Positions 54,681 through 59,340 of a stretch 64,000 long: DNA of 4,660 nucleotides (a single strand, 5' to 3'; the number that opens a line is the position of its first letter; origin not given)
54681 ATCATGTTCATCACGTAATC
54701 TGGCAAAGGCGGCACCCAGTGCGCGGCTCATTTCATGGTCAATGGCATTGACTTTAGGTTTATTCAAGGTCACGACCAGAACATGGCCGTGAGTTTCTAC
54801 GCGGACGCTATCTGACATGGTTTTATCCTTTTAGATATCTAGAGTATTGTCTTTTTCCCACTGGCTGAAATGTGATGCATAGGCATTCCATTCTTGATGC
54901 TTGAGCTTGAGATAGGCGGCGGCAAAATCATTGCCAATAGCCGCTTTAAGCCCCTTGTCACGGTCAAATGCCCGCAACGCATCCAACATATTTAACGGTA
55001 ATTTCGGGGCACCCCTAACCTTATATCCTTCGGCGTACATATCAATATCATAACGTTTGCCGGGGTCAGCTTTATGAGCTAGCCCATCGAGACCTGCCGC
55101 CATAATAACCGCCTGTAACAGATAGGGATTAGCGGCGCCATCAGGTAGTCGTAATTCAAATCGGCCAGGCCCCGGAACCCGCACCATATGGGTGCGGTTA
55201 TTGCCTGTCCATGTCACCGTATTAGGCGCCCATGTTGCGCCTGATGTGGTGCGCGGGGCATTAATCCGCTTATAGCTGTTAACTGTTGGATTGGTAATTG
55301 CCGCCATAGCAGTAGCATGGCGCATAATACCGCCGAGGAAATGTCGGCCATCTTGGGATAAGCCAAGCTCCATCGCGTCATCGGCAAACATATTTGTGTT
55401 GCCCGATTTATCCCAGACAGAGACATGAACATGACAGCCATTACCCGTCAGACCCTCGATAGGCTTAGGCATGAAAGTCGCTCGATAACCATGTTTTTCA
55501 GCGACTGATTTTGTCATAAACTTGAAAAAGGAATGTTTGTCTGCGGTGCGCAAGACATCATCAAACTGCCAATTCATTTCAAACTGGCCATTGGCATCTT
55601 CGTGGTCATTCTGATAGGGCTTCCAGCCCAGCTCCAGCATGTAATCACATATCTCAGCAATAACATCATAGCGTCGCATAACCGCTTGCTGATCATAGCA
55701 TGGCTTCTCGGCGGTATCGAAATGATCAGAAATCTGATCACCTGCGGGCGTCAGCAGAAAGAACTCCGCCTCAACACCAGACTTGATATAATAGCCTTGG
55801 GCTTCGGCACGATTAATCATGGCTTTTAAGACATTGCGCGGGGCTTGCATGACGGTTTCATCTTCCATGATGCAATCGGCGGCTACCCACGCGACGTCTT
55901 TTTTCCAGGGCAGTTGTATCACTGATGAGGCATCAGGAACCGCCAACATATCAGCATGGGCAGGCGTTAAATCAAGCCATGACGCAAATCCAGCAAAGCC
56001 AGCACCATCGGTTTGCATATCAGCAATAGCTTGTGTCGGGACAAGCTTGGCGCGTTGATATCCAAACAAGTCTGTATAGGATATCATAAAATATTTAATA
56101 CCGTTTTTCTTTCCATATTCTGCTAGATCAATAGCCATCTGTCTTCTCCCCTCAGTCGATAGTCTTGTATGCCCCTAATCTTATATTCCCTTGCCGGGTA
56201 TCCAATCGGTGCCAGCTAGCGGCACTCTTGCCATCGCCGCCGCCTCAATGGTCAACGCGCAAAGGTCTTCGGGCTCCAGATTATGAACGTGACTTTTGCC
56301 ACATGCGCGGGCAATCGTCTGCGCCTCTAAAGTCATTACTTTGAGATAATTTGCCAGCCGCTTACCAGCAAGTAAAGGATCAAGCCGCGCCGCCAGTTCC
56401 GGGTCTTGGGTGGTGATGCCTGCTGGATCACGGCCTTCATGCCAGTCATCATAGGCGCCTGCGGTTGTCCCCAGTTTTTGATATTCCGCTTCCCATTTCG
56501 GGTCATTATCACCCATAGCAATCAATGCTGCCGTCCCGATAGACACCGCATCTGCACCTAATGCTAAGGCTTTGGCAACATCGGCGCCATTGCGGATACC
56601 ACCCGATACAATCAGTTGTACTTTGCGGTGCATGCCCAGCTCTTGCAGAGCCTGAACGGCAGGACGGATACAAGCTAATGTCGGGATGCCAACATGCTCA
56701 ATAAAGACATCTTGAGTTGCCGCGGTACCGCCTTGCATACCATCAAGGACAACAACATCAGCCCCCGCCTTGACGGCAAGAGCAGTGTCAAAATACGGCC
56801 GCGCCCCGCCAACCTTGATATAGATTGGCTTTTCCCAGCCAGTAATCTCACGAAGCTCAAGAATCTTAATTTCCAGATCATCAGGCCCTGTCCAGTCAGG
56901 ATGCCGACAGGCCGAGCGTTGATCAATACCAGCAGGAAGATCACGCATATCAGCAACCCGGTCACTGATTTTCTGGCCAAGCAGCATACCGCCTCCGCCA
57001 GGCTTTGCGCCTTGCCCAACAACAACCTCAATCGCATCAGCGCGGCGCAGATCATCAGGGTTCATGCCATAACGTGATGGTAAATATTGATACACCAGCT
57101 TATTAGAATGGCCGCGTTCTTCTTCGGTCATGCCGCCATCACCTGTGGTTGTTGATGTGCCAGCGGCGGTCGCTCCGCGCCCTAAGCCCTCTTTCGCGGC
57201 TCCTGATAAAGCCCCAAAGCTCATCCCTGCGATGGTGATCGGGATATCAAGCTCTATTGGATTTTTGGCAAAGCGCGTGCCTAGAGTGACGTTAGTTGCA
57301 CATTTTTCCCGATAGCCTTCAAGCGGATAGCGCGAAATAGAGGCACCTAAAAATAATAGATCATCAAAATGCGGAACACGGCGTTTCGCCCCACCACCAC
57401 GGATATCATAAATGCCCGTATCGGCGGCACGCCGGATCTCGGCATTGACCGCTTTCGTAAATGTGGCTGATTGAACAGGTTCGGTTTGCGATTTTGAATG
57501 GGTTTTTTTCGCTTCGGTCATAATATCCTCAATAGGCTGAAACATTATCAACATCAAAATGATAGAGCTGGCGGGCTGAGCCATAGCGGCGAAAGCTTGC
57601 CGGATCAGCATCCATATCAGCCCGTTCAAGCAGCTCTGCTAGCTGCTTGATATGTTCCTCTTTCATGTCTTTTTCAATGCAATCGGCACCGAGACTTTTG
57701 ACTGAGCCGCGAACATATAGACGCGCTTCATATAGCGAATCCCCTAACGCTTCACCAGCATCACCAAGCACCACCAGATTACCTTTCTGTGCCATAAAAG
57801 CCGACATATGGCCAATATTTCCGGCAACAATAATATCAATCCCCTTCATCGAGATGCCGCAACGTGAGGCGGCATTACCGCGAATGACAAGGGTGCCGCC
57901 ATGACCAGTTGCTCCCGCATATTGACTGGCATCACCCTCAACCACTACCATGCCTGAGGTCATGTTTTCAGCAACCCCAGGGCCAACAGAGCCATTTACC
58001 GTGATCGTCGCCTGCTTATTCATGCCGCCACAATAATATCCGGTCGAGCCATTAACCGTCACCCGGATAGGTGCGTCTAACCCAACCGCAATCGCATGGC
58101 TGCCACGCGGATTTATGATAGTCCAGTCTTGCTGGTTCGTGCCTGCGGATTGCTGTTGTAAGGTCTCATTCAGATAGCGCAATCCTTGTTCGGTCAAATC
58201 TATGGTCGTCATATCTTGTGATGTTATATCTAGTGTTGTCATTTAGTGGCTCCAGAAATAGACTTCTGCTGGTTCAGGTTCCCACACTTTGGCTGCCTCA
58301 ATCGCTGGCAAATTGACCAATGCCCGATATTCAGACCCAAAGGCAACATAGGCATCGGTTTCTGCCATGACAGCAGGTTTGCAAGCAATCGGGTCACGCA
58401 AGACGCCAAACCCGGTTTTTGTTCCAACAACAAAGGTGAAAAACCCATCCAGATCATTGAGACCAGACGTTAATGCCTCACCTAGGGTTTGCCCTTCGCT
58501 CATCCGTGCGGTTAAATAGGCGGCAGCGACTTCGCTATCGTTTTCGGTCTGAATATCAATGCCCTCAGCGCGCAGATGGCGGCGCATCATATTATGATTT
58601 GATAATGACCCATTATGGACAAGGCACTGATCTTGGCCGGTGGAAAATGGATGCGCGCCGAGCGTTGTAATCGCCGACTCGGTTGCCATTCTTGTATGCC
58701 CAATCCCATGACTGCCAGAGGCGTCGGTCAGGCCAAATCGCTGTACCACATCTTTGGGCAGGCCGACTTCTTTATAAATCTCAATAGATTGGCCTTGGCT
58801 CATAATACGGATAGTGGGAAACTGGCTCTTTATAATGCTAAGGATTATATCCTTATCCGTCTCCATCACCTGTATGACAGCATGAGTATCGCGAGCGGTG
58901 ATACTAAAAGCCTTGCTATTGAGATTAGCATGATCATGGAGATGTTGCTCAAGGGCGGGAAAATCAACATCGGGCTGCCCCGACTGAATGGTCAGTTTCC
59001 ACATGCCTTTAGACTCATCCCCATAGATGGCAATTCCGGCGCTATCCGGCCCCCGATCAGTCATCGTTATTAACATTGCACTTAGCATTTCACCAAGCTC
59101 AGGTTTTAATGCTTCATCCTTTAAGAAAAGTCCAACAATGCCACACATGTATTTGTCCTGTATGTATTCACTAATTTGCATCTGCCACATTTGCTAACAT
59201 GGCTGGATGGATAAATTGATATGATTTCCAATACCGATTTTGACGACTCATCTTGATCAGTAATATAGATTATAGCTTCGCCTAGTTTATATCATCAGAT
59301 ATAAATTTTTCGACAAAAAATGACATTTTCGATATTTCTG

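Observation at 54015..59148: glxBCD/glnT (mgsABC-gmaS-like) genes apparently co-transcribed with carnitine-type hydratase and dehydrogenase genes, with no mgdABCD in view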

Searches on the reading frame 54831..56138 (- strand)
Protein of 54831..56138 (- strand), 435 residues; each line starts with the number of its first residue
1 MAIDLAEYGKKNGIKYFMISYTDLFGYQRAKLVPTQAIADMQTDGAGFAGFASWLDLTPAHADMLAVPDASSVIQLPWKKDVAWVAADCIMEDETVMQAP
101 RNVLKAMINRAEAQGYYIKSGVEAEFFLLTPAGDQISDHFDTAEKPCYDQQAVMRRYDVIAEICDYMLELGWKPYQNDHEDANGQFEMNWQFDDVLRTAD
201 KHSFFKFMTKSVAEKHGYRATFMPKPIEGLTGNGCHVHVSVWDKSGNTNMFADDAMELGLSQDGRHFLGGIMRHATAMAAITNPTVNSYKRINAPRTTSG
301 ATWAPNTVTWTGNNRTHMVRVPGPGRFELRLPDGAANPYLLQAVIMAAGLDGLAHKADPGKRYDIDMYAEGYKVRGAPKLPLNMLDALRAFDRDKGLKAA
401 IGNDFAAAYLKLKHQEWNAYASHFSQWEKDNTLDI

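Call 4: search_protein_families(library=ncbifam, proteins=[window:54831-56138:-], max_evalue=0.00001)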
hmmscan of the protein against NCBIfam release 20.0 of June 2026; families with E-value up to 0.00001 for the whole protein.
window:54831-56138:- (435 aa): 4 families
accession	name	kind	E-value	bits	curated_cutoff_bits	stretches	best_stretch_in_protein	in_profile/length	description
TIGR03105.1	gln_synth_III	equivalog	4.7e-198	658.1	469.6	1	9-434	5-435/435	type III glutamate--ammonia ligase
TIGR00653.1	GlnA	equivalog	5.8e-91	305.5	429.15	1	7-432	5-460/462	type I glutamate--ammonia ligase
NF045547.1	GGputSyn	equivalog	4e-75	253.2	650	1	62-428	71-438/438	gamma-glutamylputrescine synthetase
NF007006.0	PRK09469.1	equivalog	1.7e-49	168.7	845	1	153-418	186-452/469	glutamate--ammonia ligase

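Call 5: search_protein_families(library=pfam, proteins=[window:54831-56138:-], max_evalue=0.00001)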
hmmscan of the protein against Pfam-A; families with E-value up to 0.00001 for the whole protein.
window:54831-56138:- (435 aa): 1 family
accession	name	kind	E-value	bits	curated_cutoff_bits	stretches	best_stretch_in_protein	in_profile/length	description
PF00120.29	Gln-synt_C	-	2e-95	320.2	24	1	99-430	3-342/344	Glutamine synthetase, catalytic domain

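Call 10: find_related_loci(query=window:54831-56138:-, collection=genome_contigs, flank=10000)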
Query window:54831-56138:- (435 aa) in genome_contigs; peptide patterns used: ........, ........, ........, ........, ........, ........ (x = any residue, [..] = any of these).
600 stretches matched a pattern (row limit reached: there are more); 588 encode a relative of the query (tblastn E <= 1e-3); the best 80 are kept; 80 distinct loci.
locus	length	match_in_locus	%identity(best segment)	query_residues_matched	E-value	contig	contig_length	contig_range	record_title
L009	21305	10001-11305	89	1-435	0e+0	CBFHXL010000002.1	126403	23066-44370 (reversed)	MAG: Candidatus Puniceispirillales bacterium isolate Co_bin_314_strict genome assembly, contig: Co_bin_314_strict_c2, wh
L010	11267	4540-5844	82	1-435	0e+0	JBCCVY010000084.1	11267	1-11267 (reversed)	MAG: Pseudomonadota bacterium isolate P01_E01_bin.49 k141_640157_length_11267_cov_72.0000, whole genome shotgun sequence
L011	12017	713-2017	83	1-435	0e+0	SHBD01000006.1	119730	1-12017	MAG: SAR116 cluster bacterium isolate MED-G116 SAR116-MED-G116-C6, whole genome shotgun sequence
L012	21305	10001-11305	82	1-435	0e+0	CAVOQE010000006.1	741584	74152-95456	MAG: uncultured Alphaproteobacteria bacterium isolate MFD09964.bin.1.10 genome assembly, contig: contig_28858, whole gen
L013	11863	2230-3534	81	1-435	0e+0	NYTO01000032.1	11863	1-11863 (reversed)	MAG: SAR116 cluster bacterium isolate CPC65 6208, whole genome shotgun sequence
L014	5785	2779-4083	81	1-435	0e+0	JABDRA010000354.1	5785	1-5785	MAG: Anderseniella sp. isolate Site_C17 k127_1289496, whole genome shotgun sequence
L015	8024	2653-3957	81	1-435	0e+0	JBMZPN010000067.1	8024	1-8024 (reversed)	MAG: Candidatus Puniceispirillum sp. isolate ME_XS_2302_9_bin_44 ME_XS_2302_9_bin_44_66, whole genome shotgun sequence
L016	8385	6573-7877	81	1-435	0e+0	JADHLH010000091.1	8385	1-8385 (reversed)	MAG: Alphaproteobacteria bacterium isolate BS301-5m-G11 BS301-5m-C12102, whole genome shotgun sequence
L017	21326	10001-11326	80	1-435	0e+0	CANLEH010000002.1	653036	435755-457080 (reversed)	uncultured Roseicyclus sp. isolate 2-496.fasta genome assembly, contig: NODE_2, whole genome shotgun sequence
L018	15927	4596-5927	80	1-435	0e+0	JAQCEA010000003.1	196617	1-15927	MAG: Proteobacteria bacterium isolate casp15-mb.96 NODE_59_length_196617_cov_0.107690, whole genome shotgun sequence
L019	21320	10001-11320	80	1-435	0e+0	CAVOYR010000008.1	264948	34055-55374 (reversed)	MAG: uncultured Alphaproteobacteria bacterium isolate MFD09779.bin.2.140 genome assembly, contig: contig_57488, whole ge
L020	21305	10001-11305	80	1-435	0e+0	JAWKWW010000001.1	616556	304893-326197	MAG: Paracoccaceae bacterium isolate ABC2.21 ABC2.21.fa-1, whole genome shotgun sequence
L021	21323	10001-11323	80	1-435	0e+0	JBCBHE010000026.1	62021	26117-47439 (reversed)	MAG: Pseudomonadota bacterium isolate J06616_23 NODE_26_length_62021_cov_12.162937, whole genome shotgun sequence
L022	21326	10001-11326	80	1-435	0e+0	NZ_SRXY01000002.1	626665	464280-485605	Pacificoceanicola onchidii strain XY-301 Scaffold2, whole genome shotgun sequence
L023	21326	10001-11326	80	1-435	0e+0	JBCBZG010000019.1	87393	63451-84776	MAG: Pseudomonadota bacterium isolate P01_A01_bin.11 k141_1599572_length_87393_cov_27.5481, whole genome shotgun sequenc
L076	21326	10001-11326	78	1-435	0e+0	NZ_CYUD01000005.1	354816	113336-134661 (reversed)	Ruegeria denitrificans strain CECT 5091, whole genome shotgun sequence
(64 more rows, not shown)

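Call 15: search_solved_structures(query=window:54831-56138:-, show_alignments=1, max_evalue=1e-30)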
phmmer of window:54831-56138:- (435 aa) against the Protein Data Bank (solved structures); distinct sequences matched with E-value up to 1e-30: 35.
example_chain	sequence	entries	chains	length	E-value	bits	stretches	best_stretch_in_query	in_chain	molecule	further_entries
7cql_A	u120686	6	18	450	1.7e-181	606.8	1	3-434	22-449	Type III glutamate--ammonia ligase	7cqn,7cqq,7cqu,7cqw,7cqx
9qur_A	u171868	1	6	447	1.8e-95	323.4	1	10-430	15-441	Glutamate--methylamine ligase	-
7tdp_A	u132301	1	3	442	2.7e-69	237.1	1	5-433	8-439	Glutamine synthetase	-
7tfa_B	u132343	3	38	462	3.2e-69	236.9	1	5-433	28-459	Glutamine synthetase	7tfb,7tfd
8s59_O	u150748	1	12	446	4.4e-65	223.3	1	4-431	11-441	Glutamine synthetase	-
8tfb_A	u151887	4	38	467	5.2e-65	223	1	4-431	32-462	Glutamine synthetase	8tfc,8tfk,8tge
8ool_A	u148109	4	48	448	4e-64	220.1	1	5-430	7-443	Glutamine synthetase from Methanothermococcus thermolithotrophicus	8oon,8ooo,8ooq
8ufj_A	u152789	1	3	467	6.3e-64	219.5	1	4-431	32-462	Glutamine synthetase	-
8oow_A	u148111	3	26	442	1.6e-63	218.1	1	11-433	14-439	Glutamine synthetase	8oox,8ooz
4lnf_A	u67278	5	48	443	7.3e-61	209.4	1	4-431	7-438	Glutamine synthetase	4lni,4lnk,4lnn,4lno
4s0r_A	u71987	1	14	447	7.5e-61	209.3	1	4-431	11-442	Glutamine synthetase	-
7tfc_A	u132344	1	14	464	8.6e-61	209.1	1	4-431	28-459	Glutamine synthetase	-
7tf6_A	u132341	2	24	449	4.2e-56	193.7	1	4-431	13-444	Glutamine synthetase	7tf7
9y4a_A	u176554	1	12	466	4.9e-56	193.5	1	4-431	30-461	Glutamine synthetase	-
7tdv_A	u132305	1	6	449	9.9e-56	192.4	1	4-431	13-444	Glutamine synthetase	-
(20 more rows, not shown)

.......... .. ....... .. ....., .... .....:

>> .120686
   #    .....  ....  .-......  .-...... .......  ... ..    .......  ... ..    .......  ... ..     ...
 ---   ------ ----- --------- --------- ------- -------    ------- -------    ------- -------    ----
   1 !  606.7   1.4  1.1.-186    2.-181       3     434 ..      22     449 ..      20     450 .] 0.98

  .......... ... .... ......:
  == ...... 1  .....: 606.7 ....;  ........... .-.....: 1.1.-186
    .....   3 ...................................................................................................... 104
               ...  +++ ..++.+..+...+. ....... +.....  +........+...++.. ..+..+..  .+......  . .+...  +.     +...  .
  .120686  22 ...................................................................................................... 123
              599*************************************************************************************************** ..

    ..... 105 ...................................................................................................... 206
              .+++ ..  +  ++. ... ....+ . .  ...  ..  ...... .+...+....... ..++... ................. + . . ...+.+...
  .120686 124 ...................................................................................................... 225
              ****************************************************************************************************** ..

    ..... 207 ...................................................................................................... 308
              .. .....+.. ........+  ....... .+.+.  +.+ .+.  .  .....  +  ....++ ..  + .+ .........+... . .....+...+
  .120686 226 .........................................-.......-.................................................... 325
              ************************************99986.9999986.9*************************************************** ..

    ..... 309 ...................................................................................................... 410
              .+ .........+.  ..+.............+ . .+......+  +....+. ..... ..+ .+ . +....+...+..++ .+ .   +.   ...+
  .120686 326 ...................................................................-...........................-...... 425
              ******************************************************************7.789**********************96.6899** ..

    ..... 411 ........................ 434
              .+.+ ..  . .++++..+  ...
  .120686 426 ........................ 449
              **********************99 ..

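Call 58: search_protein_families(library=ncbifam, proteins=[L076:4946-6103:-, L076:6152-6802:+], max_evalue=1e-8)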
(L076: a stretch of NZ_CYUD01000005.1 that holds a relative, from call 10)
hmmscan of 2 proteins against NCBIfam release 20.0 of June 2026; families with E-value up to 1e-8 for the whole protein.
L076:4946-6103:- (385 aa): 13 families
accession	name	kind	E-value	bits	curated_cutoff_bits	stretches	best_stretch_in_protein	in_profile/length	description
NF052371.1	TransRegGbdRPseu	equivalog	5.2e-64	216.5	480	1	50-373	7-327/365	choline metabolism transcriptional regulator GbdR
NF006902.0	PRK09393.1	equivalog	1.2e-38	133.2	425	1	91-374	42-323/327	transcriptional regulator FtrA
NF041686.2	ant_diox_reg_AndR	equivalog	2.8e-15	56.7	350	1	250-369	196-317/321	anthranilate 1,2-dioxygenase regulatory protein AndR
NF049968.1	QhpR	equivalog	5.6e-13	48.7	250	1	253-370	170-284/284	AraC-like transcriptional regulator QhpR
NF010028.0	PRK13503.1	equivalog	1.2e-11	44.6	288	1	270-372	170-272/278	HTH-type transcriptional activator RhaS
NF007860.0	PRK10572.1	equivalog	6.1e-11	41.7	208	1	267-372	179-284/292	arabinose operon transcriptional regulator AraC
NF047455.1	TF_Staph_AryK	equivalog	9.4e-11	40.7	850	1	271-374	157-260/759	transcriptional regulator AryK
NF012144.2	ramA_TF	equivalog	1.2e-10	41.7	180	1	275-372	9-106/108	RamA family antibiotic efflux transcriptional regulator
TIGR04094.1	adjacent_YSIRK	equivalog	1.8e-10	40.3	200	1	268-368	282-381/383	YSIRK-targeted surface antigen transcriptional regulator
NF007584.0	PRK10219.1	equivalog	9.8e-10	38.7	174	1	276-371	10-105/107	superoxide response transcriptional regulator SoxS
NF007243.0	PRK09685.1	equivalog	1.1e-09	38.2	199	1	258-372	184-301/303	transcriptional regulator FeaR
NF040475.1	chlor_reg_RclR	equivalog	9.4e-09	35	400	0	272-373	178-279/284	reactive chlorine-specific transcriptional regulator RclR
NF049932.1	TranspRegBtr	equivalog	1e-08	34.2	900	0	276-367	169-260/531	bacillibactin transport transcriptional regulator Btr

L076:6152-6802:+ (216 aa): 2 families
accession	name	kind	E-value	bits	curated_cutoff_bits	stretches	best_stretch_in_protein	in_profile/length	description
NF007408.0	PRK09943.1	equivalog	2.3e-11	43.6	211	1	28-195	4-165/185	HTH-type transcriptional regulator PuuR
NF006015.0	PRK08154.1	subfamily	2.7e-09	36.6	204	1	10-95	9-94/314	anaerobic benzoate catabolism transcriptional regulator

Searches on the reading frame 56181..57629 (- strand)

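Call 4: search_protein_families(library=ncbifam, proteins=[window:56181-57629:-], max_evalue=0.00001)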
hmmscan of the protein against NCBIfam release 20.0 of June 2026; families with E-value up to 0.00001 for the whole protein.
window:56181-57629:- (482 aa): 8 families
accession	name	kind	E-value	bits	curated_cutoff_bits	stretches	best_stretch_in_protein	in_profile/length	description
NF008730.0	PRK11750.1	equivalog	2.5e-34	117.9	1047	1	133-373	863-1104/1490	glutamate synthase large subunit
TIGR02151.1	IPP_isom_2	equivalog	1e-09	37.8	281.3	1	310-376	239-299/338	type 2 isopentenyl-diphosphate Delta-isomerase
TIGR01302.1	IMP_dehydrog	equivalog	2.1e-09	36.8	481.5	1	285-366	282-357/450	IMP dehydrogenase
TIGR03966.1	actino_HemFlav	equivalog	9e-09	34.5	470.85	1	320-375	288-341/385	pre-mycofactocin synthase MftD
TIGR01304.1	IMP_DH_rel_2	equivalog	3.4e-08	33.1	342.1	1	266-367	183-285/365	GuaB3 family IMP dehydrogenase-related protein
NF008398.0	PRK11197.1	subfamily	1e-06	27.8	376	1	265-373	244-337/381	L-lactate dehydrogenase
NF005311.0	PRK06843.1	equivalog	3.5e-06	26.2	779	1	286-380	212-298/404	inosine 5-monophosphate dehydrogenase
NF005574.0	PRK07259.1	equivalog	4.1e-06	25.9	269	1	267-370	161-271/304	dihydroorotate dehydrogenase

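Call 5: search_protein_families(library=pfam, proteins=[window:56181-57629:-], max_evalue=0.00001)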
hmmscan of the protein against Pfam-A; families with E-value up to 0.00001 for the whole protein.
window:56181-57629:- (482 aa): 4 families
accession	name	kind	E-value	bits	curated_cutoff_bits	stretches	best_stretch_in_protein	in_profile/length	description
PF01645.23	Glu_synthase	-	2.4e-85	287.4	20.4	1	120-373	58-312/369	Conserved region in glutamate synthase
PF01070.24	FMN_dh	-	5.2e-13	49.2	24.9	1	265-372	217-309/350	FMN-dependent dehydrogenase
PF00478.31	IMPDH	-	4.7e-10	39.4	25.6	1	285-366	162-237/345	IMP dehydrogenase / GMP reductase domain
PF03060.21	NMO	-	6.7e-09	36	28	1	284-372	151-229/331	Nitronate monooxygenase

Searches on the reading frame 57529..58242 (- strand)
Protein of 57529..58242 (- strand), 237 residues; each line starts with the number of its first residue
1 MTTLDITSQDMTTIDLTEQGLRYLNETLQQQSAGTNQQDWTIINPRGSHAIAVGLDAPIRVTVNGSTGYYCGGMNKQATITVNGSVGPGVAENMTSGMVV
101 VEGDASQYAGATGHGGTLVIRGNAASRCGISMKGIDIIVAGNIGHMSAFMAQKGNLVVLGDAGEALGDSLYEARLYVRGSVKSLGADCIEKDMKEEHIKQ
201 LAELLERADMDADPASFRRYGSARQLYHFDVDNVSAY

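Call 4: search_protein_families(library=ncbifam, proteins=[window:57529-58242:-], max_evalue=0.00001)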
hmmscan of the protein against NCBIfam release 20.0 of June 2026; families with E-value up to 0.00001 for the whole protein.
window:57529-58242:- (237 aa): 2 families
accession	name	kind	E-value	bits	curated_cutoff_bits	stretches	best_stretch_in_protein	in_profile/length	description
TIGR03122.1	one_C_dehyd_C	equivalog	2.9e-19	69.3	130.65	1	61-199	83-228/260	formylmethanofuran dehydrogenase subunit C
NF042910.1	FMH_DH_FwdC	exception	2.7e-15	56.1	340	1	60-184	83-214/271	tungsten-dependent formylmethanofuran dehydrogenase subunit FwdC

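Call 5: search_protein_families(library=pfam, proteins=[window:57529-58242:-], max_evalue=0.00001)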
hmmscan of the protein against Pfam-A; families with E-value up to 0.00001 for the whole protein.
window:57529-58242:- (237 aa): 1 family
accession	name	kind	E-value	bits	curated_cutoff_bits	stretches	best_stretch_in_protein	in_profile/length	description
PF01493.24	GXGXG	-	7.9e-13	48.8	32.5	1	47-200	19-185/190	GXGXG motif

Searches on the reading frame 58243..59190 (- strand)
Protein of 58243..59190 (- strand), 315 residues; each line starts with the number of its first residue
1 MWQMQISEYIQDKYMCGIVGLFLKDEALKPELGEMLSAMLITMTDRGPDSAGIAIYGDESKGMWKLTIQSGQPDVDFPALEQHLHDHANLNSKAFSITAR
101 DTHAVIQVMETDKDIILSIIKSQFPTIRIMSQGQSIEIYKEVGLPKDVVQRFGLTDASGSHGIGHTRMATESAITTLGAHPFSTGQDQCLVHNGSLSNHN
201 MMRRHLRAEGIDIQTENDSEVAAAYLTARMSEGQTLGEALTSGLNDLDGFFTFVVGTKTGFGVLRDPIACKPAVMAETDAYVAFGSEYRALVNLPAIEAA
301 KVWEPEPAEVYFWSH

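Call 4: search_protein_families(library=ncbifam, proteins=[window:58243-59190:-], max_evalue=0.00001)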
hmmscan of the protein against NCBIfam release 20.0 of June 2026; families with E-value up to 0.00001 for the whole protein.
window:58243-59190:- (315 aa): 7 families
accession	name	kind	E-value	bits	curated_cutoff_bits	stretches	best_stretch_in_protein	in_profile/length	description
NF001484.0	PRK00331.1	subfamily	7.3e-27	94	381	1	131-293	37-200/601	isomerizing glutamine--fructose-6-phosphate transaminase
TIGR01135.1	glmS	equivalog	1.1e-25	90.2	418.05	1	132-293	37-199/607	glutamine--fructose-6-phosphate transaminase (isomerizing)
TIGR01134.1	purF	equivalog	7.7e-22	78.3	350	1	131-292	36-200/432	amidophosphoribosyltransferase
TIGR01536.1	asn_synth_AEB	equivalog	2.4e-21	76.3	267.1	1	159-299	44-174/517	asparagine synthase (glutamine-hydrolyzing)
NF006949.0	PRK09431.1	equivalog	2.5e-13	49.4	499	1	162-294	45-168/554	asparagine synthase B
TIGR03108.1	eps_aminotran_1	hypoth_equivalog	1.6e-10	40.3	816.9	1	162-298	45-173/628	XrtA/PEP-CTERM system amidotransferase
TIGR03104.1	trio_amidotrans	equivalog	2.8e-10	39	570.1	1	158-299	40-173/589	N-acetylglutaminylglutamine amidotransferase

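Call 5: search_protein_families(library=pfam, proteins=[window:58243-59190:-], max_evalue=0.00001)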
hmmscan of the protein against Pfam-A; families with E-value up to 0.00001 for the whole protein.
window:58243-59190:- (315 aa): 2 families
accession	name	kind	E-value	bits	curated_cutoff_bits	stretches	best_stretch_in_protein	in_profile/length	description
PF13522.11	GATase_6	-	7.5e-19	68.5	27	1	158-287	9-130/130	Glutamine amidotransferase domain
PF13537.11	GATase_7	-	2e-15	57.3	25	1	166-292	2-122/123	Glutamine amidotransferase domain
